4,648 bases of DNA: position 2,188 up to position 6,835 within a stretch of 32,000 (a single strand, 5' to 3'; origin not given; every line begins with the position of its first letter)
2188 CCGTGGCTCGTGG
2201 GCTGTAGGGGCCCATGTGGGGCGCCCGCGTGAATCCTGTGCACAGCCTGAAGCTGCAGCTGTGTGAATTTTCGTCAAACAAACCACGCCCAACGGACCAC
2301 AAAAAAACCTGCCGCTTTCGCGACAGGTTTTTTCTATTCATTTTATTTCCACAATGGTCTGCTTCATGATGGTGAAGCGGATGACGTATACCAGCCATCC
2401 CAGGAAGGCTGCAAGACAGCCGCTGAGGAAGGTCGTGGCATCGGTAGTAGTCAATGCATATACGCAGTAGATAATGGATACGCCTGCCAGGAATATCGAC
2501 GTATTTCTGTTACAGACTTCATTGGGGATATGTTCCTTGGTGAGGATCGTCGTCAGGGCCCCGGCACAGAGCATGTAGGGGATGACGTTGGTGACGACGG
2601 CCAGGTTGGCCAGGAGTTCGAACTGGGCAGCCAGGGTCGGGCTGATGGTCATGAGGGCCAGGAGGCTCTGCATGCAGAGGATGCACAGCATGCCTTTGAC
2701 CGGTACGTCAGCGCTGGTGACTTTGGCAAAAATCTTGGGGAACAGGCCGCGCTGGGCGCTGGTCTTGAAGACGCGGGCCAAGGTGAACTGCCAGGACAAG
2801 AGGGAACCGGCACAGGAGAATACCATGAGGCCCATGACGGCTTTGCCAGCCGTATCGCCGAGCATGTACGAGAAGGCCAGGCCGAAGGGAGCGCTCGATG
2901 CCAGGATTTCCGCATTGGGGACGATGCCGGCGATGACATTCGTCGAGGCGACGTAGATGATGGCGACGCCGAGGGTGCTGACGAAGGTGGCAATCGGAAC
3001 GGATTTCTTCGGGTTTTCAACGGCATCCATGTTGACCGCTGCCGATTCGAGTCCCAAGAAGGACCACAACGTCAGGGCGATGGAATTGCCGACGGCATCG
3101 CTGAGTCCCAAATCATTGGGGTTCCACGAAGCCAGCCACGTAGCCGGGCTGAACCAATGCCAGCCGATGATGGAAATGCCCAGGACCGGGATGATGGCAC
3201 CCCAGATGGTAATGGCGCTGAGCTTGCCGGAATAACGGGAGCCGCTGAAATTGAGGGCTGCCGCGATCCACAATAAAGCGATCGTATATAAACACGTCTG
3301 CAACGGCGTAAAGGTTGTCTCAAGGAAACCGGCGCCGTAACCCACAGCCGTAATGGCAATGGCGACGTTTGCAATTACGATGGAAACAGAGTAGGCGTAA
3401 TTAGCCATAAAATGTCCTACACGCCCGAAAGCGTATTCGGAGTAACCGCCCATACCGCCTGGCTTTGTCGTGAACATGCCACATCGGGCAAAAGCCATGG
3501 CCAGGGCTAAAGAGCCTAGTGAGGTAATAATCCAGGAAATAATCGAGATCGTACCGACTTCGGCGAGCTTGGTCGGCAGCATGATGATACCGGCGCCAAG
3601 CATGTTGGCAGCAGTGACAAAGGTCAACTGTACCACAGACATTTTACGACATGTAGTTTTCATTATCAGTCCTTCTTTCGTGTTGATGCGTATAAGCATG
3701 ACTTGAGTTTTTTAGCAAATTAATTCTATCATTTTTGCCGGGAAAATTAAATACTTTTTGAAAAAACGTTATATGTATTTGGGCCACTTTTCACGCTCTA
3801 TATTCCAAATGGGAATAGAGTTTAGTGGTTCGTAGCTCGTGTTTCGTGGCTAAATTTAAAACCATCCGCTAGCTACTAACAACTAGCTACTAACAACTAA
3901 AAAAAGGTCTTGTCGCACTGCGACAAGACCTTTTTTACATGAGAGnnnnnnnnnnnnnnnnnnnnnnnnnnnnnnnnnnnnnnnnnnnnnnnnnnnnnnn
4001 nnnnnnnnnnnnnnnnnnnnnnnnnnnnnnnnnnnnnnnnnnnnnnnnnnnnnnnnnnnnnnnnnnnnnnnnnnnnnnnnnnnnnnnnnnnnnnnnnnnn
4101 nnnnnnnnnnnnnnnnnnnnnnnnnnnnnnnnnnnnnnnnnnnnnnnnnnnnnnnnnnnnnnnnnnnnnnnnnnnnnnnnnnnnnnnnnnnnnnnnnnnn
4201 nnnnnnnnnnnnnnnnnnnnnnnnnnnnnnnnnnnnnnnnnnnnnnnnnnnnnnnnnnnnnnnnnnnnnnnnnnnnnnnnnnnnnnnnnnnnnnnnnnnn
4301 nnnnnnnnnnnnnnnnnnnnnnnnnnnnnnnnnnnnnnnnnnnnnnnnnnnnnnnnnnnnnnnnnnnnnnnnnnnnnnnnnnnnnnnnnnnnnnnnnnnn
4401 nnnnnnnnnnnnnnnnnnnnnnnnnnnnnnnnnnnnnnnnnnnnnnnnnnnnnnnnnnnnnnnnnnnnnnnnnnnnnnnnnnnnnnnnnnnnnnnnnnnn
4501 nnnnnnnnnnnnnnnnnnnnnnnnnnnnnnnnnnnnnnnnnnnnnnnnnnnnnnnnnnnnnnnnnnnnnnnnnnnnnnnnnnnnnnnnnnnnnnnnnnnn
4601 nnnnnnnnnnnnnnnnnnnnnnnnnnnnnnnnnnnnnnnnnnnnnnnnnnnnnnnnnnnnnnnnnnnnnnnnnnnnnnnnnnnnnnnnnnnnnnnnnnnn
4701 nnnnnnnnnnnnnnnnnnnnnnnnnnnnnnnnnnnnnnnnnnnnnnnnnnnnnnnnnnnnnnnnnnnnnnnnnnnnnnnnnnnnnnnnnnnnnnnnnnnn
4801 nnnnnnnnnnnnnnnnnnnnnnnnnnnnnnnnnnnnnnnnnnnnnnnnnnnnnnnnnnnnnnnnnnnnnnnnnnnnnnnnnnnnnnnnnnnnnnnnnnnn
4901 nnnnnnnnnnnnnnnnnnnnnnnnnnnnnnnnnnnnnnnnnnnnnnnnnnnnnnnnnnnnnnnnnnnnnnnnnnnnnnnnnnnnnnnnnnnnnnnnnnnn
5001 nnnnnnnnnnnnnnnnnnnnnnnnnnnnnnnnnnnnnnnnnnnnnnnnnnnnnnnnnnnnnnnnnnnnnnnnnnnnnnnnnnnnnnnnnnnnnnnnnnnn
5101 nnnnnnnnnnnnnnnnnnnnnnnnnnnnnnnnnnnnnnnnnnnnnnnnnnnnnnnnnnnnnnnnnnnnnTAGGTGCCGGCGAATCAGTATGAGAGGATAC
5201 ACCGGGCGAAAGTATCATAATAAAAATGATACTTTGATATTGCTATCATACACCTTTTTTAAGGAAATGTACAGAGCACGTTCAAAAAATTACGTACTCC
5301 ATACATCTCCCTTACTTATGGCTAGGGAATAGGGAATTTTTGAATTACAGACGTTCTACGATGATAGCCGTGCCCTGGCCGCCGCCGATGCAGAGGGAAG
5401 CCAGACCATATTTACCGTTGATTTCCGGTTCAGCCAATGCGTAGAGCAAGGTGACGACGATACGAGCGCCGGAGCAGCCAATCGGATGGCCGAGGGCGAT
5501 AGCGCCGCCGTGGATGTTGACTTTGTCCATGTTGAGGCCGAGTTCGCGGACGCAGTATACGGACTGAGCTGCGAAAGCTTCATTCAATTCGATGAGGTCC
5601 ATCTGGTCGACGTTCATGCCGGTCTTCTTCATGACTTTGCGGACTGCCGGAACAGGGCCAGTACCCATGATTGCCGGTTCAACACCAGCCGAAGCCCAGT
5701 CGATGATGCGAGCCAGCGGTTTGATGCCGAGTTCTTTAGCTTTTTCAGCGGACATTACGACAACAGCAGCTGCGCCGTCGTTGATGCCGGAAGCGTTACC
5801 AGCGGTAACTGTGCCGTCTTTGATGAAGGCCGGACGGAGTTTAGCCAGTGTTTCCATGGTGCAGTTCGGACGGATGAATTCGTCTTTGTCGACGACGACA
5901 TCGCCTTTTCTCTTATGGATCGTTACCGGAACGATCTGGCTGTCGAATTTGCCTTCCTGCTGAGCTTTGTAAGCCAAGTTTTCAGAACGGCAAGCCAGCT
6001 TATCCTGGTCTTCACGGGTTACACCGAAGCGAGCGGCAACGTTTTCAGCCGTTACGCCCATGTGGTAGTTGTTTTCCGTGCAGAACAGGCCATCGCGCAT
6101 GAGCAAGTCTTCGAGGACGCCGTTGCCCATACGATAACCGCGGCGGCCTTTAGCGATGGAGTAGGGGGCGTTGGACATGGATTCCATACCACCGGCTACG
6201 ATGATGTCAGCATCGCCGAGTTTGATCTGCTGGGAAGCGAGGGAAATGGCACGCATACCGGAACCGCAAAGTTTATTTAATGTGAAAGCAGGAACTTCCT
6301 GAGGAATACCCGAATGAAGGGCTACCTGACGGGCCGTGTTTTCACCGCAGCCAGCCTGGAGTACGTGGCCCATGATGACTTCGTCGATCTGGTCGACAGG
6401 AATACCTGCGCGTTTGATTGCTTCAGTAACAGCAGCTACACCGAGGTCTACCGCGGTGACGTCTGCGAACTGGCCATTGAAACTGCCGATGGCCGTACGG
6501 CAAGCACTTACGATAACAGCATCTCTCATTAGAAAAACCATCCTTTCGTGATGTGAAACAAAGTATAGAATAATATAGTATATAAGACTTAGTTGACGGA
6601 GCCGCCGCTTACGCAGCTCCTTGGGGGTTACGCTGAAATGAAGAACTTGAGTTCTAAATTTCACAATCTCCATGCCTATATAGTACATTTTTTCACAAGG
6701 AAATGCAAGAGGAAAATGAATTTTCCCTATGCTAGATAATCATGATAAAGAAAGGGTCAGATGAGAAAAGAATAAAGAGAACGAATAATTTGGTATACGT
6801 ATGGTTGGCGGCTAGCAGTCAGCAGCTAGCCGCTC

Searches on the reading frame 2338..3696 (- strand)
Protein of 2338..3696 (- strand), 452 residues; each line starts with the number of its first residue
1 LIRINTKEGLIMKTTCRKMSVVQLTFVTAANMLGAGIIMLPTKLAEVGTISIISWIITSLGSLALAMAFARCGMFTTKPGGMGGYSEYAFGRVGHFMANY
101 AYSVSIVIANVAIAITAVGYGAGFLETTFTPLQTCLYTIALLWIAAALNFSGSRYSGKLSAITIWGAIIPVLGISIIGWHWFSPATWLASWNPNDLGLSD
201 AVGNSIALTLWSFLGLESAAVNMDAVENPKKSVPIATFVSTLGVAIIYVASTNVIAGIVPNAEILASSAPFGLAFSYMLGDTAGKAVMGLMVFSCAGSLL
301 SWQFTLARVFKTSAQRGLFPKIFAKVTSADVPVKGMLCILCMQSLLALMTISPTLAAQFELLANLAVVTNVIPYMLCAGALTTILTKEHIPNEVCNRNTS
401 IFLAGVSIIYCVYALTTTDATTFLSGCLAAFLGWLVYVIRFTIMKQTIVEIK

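Call 28: search_protein_families(library=pfam, proteins=[window:2338-3696:-], max_evalue=0.001)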
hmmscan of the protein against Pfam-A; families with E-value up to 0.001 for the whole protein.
window:2338-3696:- (452 aa): 2 families
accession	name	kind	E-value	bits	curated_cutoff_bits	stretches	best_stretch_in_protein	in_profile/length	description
PF13520.12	AA_permease_2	-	2.1e-42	146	27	1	20-415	2-401/427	Amino acid permease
PF00324.27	AA_permease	-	1.1e-13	51.1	24.6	1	26-405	4-406/470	Amino acid permease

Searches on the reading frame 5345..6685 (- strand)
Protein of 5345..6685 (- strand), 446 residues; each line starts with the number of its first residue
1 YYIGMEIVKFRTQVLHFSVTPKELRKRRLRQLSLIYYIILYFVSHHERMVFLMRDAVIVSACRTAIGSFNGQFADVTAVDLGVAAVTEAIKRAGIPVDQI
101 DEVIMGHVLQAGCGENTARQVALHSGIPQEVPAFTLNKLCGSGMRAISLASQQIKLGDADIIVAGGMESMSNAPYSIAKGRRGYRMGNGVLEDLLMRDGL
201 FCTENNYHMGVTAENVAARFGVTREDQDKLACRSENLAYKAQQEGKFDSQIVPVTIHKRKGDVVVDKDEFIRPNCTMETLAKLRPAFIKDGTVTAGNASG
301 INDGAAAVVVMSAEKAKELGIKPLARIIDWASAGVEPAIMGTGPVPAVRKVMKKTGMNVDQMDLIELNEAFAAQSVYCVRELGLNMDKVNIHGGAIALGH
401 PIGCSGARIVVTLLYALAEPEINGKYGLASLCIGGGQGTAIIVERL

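Call 28: search_protein_families(library=pfam, proteins=[window:5345-6685:-], max_evalue=0.001)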
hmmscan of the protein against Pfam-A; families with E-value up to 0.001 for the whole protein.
window:5345-6685:- (446 aa): 3 families
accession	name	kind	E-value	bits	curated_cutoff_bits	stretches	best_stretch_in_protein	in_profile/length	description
PF00108.29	Thiolase_N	-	4.3e-104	347.9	26.4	1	57-313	2-259/260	Thiolase, N-terminal domain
PF02803.24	Thiolase_C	-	9.6e-51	171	27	1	322-445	2-123/123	Thiolase, C-terminal domain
PF00109.32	ketoacyl-synt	-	2.4e-06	27.8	20.8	1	132-172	166-206/252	Beta-ketoacyl synthase, N-terminal domain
